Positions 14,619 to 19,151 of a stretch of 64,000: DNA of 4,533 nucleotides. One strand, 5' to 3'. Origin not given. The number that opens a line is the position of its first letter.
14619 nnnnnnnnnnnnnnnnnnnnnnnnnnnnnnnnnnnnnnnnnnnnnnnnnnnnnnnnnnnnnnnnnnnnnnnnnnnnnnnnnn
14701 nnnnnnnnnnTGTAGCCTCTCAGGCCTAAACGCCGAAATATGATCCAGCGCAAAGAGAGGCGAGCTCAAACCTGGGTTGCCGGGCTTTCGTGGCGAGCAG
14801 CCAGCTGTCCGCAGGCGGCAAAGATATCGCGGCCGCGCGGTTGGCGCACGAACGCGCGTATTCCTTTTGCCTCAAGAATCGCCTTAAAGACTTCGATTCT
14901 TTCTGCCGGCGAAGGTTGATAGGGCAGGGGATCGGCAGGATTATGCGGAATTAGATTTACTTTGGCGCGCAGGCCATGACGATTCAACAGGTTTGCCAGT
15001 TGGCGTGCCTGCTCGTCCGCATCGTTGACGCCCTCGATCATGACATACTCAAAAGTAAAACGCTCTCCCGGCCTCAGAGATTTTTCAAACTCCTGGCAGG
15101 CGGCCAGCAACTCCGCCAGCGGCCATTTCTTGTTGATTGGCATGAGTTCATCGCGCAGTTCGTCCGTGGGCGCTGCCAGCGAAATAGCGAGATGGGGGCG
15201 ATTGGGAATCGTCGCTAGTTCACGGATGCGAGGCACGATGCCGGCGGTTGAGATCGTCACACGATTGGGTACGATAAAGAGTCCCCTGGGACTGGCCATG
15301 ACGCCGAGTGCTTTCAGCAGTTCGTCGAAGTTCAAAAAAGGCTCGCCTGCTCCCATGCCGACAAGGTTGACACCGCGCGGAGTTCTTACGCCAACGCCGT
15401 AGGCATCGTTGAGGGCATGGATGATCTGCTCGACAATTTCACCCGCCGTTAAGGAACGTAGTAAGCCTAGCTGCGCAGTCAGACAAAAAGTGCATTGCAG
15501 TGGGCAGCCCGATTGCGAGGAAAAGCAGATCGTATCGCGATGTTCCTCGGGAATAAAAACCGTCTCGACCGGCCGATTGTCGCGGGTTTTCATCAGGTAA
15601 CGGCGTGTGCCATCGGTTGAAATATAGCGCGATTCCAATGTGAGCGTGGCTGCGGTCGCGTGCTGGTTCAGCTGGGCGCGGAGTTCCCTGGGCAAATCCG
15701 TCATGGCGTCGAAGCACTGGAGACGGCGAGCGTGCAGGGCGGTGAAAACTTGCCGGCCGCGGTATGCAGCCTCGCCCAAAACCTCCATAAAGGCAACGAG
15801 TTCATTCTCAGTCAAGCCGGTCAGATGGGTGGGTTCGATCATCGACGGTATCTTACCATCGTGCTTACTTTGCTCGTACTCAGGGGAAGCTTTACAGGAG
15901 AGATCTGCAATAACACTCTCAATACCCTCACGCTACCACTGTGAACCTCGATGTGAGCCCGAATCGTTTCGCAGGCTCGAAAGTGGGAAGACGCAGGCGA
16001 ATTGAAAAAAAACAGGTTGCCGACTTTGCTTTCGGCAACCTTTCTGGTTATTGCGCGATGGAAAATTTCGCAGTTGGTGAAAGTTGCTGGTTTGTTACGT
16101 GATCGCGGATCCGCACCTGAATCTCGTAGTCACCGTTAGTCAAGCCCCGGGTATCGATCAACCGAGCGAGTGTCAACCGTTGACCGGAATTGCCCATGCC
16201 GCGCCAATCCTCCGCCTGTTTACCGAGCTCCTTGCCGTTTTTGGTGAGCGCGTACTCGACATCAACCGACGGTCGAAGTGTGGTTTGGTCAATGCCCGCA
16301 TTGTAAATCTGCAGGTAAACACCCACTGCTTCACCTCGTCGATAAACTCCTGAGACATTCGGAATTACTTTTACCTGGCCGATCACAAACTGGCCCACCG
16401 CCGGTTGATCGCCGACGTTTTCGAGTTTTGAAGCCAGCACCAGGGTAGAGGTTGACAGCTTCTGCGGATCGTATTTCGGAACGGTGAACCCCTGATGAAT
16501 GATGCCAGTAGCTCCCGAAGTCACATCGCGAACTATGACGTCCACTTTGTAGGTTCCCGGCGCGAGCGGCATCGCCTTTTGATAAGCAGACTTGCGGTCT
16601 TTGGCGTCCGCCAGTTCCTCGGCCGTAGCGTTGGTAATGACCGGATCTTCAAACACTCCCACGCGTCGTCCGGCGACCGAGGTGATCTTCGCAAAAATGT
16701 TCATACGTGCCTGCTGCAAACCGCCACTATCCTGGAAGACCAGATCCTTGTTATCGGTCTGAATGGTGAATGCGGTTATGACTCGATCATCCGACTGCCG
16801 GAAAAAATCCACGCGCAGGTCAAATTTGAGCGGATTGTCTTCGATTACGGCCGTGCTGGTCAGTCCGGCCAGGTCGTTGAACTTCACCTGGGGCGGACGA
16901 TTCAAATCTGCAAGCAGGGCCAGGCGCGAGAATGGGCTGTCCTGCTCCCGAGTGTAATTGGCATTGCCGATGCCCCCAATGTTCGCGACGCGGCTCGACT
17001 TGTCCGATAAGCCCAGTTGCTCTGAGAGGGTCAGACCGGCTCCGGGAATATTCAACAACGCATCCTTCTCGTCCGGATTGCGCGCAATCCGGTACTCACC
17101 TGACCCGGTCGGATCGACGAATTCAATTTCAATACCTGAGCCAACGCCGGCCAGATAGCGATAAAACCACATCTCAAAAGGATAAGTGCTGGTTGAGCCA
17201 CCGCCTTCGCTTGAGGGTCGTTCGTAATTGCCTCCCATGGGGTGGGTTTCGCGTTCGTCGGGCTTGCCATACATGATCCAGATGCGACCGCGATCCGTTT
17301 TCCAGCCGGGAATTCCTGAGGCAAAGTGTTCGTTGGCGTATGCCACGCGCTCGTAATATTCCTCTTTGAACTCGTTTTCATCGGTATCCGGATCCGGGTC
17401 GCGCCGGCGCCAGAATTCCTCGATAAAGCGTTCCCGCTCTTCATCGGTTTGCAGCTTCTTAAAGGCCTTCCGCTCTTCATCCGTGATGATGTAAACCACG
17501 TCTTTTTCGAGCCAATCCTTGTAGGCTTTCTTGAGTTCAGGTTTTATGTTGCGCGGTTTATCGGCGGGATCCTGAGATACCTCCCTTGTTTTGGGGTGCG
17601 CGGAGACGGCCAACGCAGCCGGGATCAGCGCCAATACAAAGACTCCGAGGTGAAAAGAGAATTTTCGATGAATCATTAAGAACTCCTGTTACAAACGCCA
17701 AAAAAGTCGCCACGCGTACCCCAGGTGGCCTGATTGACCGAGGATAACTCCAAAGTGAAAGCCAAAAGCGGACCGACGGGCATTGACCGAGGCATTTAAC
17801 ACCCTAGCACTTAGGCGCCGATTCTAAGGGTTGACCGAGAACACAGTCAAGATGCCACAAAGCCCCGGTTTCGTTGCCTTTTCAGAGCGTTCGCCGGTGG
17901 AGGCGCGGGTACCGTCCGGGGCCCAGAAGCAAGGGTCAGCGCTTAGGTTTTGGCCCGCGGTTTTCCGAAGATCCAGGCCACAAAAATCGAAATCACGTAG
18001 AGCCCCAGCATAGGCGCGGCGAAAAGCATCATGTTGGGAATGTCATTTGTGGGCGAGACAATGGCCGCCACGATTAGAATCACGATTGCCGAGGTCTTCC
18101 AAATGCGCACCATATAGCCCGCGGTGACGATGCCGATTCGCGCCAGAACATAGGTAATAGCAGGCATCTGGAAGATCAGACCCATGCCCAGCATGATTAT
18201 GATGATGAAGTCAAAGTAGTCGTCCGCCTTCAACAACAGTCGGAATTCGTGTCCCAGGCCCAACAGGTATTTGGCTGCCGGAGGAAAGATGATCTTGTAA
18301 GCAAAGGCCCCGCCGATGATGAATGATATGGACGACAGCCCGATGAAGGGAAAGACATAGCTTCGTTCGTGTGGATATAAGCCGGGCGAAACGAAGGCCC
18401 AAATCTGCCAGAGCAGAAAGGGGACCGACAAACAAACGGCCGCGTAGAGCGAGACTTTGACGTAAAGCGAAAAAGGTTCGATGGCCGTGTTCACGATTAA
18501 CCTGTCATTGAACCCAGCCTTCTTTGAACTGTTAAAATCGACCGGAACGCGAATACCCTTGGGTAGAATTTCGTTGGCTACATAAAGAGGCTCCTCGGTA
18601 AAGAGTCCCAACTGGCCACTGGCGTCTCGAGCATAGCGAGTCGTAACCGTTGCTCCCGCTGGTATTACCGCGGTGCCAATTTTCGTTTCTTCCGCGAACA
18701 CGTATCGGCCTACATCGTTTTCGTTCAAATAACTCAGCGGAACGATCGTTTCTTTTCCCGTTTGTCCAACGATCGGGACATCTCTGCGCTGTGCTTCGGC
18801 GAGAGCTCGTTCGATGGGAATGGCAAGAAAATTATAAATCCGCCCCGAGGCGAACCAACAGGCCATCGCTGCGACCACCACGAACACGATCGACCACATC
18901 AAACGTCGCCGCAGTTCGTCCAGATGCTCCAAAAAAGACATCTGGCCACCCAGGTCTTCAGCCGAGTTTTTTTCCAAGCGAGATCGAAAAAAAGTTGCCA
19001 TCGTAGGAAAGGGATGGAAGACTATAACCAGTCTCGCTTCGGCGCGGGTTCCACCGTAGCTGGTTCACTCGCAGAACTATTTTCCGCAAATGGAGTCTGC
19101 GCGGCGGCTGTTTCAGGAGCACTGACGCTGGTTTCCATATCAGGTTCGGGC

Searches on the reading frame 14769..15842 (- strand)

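Call 10: search_protein_families(library=pfam, proteins=[window:14769-15842:-], max_evalue=0.0001)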
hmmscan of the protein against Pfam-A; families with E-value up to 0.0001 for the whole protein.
window:14769-15842:- (358 aa): 2 families
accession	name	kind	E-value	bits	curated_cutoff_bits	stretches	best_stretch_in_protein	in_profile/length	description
PF04055.27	Radical_SAM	-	5e-14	53.2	29.5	1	109-281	3-164/166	Radical SAM superfamily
PF21016.3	RlmN_N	-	9.9e-13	48.1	24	1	6-63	2-59/60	Ribosomal RNA large subunit methyltransferase N-terminal domain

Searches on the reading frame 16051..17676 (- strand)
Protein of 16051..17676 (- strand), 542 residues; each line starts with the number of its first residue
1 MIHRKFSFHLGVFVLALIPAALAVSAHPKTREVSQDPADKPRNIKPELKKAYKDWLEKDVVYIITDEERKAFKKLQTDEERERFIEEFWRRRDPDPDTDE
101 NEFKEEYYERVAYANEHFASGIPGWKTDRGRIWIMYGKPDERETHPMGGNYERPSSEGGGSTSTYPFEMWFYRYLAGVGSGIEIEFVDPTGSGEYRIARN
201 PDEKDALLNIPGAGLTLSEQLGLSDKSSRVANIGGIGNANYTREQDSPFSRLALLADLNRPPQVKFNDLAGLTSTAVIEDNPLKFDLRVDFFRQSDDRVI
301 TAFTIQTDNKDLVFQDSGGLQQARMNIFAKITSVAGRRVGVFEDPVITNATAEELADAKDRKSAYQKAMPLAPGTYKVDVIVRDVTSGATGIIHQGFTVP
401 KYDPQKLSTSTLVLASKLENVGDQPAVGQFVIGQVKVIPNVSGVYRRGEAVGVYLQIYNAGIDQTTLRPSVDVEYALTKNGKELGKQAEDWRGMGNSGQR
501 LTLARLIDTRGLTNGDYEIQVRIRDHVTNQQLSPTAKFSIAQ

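Call 10: search_protein_families(library=pfam, proteins=[window:16051-17676:-], max_evalue=0.0001)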
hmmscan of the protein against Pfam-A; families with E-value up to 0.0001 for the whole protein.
window:16051-17676:- (542 aa): 1 family
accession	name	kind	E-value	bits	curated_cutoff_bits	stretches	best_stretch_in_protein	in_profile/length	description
PF20094.4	GWxTD_dom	-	3e-17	63.4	26.9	1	55-141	32-114/172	GWxTD domain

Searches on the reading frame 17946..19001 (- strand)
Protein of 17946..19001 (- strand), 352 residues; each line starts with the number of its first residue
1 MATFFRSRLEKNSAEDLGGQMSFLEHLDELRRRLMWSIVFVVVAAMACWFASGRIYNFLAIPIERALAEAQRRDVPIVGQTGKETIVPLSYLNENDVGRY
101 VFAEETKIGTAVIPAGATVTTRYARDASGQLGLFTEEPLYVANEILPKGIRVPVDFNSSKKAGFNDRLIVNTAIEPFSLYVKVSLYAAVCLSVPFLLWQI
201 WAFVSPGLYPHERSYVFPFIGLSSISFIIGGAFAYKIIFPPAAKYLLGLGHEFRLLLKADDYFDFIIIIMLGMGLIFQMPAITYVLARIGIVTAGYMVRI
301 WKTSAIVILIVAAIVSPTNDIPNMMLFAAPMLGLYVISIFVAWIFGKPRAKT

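Call 10: search_protein_families(library=pfam, proteins=[window:17946-19001:-], max_evalue=0.0001)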
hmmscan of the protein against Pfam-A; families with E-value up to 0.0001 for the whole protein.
window:17946-19001:- (352 aa): 1 family
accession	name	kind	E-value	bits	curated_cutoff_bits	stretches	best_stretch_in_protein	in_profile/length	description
PF00902.23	TatC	-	1.1e-62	212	25.1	1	25-330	1-208/208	Sec-independent protein translocase protein (TatC)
